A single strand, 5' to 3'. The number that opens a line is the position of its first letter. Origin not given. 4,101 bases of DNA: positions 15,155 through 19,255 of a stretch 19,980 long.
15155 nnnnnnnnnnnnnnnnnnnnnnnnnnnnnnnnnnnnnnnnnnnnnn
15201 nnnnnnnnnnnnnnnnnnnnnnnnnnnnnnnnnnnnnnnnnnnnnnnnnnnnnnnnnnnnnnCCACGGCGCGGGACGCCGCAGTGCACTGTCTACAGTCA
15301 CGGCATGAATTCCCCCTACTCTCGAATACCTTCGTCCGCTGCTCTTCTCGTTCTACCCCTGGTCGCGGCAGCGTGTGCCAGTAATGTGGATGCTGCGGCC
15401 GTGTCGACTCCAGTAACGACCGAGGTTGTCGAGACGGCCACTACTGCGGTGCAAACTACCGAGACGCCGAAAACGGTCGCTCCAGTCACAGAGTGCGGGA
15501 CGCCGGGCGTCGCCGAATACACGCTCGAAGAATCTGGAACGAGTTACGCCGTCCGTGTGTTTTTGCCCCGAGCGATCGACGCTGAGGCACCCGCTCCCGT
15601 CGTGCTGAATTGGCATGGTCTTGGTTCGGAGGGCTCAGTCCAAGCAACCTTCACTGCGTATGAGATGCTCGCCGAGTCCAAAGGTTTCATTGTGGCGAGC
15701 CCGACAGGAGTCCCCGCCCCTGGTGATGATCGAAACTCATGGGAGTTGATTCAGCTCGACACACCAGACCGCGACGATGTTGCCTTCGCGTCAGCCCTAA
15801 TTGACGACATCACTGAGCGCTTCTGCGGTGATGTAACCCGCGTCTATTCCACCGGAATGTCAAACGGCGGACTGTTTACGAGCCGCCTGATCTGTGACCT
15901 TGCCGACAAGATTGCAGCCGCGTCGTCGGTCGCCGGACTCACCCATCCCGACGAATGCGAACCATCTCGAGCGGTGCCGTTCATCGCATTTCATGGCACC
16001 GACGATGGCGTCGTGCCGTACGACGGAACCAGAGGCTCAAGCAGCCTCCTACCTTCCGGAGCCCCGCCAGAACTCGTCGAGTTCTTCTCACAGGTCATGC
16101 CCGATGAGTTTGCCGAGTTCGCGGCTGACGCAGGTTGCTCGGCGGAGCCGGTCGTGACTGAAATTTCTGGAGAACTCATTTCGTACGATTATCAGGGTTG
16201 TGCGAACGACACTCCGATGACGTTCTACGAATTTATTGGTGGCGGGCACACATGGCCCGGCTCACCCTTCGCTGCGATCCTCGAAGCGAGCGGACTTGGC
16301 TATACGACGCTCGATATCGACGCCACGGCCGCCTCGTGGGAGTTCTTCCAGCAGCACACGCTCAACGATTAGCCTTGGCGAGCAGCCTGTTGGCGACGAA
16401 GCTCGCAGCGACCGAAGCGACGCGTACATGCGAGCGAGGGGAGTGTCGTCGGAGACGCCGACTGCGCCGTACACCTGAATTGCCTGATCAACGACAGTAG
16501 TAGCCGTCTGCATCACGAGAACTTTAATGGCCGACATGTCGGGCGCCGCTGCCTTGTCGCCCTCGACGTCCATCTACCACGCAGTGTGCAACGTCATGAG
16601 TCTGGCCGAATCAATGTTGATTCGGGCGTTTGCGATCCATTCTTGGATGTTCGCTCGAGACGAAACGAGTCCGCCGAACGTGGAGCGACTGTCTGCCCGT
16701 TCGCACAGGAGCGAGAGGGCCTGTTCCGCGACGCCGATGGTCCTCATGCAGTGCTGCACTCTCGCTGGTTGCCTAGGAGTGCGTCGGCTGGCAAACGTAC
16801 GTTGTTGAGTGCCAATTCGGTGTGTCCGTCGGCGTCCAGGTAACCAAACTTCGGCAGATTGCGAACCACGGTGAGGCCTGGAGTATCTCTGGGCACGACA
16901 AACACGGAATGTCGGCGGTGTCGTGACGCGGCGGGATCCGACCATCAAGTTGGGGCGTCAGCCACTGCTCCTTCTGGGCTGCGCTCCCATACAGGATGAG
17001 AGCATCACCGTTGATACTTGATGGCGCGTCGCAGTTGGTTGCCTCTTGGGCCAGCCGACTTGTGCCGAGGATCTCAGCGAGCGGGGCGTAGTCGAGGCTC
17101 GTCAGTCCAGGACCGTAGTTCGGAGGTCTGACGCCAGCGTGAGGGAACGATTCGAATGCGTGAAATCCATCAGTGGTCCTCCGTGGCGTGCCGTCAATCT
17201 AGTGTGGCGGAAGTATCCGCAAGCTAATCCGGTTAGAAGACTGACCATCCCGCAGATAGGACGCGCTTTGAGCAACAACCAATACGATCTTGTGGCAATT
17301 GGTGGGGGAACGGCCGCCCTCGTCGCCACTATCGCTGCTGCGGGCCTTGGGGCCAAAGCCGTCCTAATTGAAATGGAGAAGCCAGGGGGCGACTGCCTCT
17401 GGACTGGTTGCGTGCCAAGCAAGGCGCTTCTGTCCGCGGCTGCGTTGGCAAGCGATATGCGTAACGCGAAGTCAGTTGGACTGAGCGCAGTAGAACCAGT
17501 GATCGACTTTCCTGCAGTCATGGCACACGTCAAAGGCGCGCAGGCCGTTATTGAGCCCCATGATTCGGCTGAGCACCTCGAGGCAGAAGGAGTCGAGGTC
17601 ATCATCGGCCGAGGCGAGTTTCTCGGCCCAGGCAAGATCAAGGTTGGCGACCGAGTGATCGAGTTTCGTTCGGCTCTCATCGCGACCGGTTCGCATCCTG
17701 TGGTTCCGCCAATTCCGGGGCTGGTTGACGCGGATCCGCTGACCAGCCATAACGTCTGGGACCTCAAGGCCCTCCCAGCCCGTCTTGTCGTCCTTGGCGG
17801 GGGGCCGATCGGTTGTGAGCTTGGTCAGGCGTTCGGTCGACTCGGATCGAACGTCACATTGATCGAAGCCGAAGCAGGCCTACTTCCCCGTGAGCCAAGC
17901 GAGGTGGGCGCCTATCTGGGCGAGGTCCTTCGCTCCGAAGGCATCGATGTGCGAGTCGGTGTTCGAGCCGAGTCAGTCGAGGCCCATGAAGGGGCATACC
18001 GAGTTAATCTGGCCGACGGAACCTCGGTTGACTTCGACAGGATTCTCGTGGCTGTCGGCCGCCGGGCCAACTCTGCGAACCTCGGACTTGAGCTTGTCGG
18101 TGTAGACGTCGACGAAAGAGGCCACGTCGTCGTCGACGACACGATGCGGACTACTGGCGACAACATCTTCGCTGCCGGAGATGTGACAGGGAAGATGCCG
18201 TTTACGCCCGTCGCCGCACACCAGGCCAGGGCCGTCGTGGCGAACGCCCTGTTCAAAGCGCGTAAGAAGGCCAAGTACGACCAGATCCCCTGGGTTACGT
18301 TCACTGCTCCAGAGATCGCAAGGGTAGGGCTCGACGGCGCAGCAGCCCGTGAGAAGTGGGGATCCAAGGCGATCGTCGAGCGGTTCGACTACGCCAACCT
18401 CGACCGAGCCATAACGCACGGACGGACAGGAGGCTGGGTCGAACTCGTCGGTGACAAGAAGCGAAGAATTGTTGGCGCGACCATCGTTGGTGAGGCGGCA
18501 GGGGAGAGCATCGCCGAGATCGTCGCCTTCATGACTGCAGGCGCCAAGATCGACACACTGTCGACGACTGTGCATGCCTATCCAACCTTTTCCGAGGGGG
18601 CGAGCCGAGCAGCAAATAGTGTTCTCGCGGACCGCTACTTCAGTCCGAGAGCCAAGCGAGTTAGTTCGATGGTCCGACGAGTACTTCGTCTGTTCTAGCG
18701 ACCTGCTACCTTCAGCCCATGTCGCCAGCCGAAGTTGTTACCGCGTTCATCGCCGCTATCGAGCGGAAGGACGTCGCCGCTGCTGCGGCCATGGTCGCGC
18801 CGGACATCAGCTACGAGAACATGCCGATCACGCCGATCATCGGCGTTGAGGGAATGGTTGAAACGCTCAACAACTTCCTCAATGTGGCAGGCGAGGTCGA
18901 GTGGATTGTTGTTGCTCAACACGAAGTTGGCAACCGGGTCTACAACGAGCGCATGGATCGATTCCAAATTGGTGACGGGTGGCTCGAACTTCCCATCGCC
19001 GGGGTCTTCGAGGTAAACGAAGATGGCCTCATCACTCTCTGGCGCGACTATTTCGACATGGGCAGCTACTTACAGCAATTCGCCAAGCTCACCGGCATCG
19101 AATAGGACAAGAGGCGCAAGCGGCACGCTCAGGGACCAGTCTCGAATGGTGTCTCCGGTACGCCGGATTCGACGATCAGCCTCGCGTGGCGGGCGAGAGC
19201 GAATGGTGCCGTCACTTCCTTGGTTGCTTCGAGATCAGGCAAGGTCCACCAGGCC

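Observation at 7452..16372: NfeD/YqiJ-like gene, flotillin and a giant AAA+ protein arranged as an apparent operon, with the esterase lipoprotein following on the same strand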

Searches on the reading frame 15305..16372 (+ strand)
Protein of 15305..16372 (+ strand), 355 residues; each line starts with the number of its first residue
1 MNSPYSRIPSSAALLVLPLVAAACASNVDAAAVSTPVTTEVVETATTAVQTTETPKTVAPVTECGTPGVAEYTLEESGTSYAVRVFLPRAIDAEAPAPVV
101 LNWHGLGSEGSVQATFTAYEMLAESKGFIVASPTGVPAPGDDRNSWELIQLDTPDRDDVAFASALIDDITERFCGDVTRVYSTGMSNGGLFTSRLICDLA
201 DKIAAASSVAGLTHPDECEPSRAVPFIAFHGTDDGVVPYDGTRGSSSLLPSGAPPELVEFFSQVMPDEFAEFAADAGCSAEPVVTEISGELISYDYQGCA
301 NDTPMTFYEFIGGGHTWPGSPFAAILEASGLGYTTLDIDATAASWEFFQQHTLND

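Call 5: search_protein_families(library=pfam, proteins=[window:15305-16372:+], max_evalue=0.01)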
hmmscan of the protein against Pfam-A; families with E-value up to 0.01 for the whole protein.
window:15305-16372:+ (355 aa): 1 family
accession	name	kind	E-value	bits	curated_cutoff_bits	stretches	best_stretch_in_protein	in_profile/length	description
PF00756.26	Esterase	-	0.0014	18.9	22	1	78-148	5-77/251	Putative esterase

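Call 6: search_protein_families(library=ncbifam, proteins=[window:15305-16372:+], max_evalue=0.01)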
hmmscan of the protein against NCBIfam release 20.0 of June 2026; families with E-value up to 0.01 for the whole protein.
window:15305-16372:+ (355 aa): 3 families
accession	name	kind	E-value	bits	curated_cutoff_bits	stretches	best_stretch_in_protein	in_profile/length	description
NF050058.1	e_dPHAscl_type1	hypoth_equivalog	3.6e-35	121.8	150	1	77-348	4-276/276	extracellular catalytic domain type 1 short-chain-length polyhydroxyalkanoate depolymerase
TIGR01840.1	esterase_phb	subfamily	5.9e-11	42.3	107.85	1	85-218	3-135/213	PHB depolymerase family esterase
NF050057.1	e_dPHAmcl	equivalog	0.00048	19.5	270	1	153-239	111-207/252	extracellular medium-chain-length polyhydroxyalkanoate depolymerase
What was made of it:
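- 15305..16372 (+): Adjacent gene, NOT part of the conserved unit. It encodes a PHB-depolymerase-family esterase with a signal/lipoprotein-like N-terminus. It starts 42 nt after the ATPase stop and may be co-transcribed. NCBIfam NF050058 E=3.6e-35, below the curated cut-off; TIGR01840 E=5.9e-11 (call 6).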

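Call 8: search_protein_families(library=padloc, proteins=[window:15305-16372:+], max_evalue=0.1)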
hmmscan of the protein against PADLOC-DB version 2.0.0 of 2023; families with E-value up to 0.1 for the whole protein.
window:15305-16372:+ (355 aa): 0 families

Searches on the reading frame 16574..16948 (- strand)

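Call 88: search_protein_families(library=pfam, proteins=[window:16574-16948:-], max_evalue=0.001)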
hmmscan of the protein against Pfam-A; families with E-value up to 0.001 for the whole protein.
window:16574-16948:- (124 aa): 2 families
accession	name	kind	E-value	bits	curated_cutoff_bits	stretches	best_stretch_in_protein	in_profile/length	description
PF00441.29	Acyl-CoA_dh_1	-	4.1e-09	37.2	22.4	1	62-124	14-76/150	Acyl-CoA dehydrogenase, C-terminal domain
PF08028.16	Acyl-CoA_dh_2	-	0.00022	22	22.7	1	66-123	3-62/134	Acyl-CoA dehydrogenase, C-terminal domain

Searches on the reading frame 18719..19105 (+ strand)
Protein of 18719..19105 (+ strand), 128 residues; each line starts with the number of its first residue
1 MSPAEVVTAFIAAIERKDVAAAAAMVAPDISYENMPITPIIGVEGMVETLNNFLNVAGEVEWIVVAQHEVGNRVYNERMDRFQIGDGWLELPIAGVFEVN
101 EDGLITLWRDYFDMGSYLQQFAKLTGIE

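Call 88: search_protein_families(library=pfam, proteins=[window:18719-19105:+], max_evalue=0.001)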
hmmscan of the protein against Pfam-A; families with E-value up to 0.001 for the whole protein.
window:18719-19105:+ (128 aa): 3 families
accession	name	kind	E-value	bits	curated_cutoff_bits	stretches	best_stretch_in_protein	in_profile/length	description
PF07858.18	LEH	-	1.7e-24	86.9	24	1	2-121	2-120/122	Limonene-1,2-epoxide hydrolase catalytic domain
PF12680.13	SnoaL_2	-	4.5e-11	43.7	27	1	7-107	1-101/102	SnoaL-like domain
PF07366.18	SnoaL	-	8.1e-05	22.9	28.4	1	5-62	2-59/126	SnoaL-like polyketide cyclase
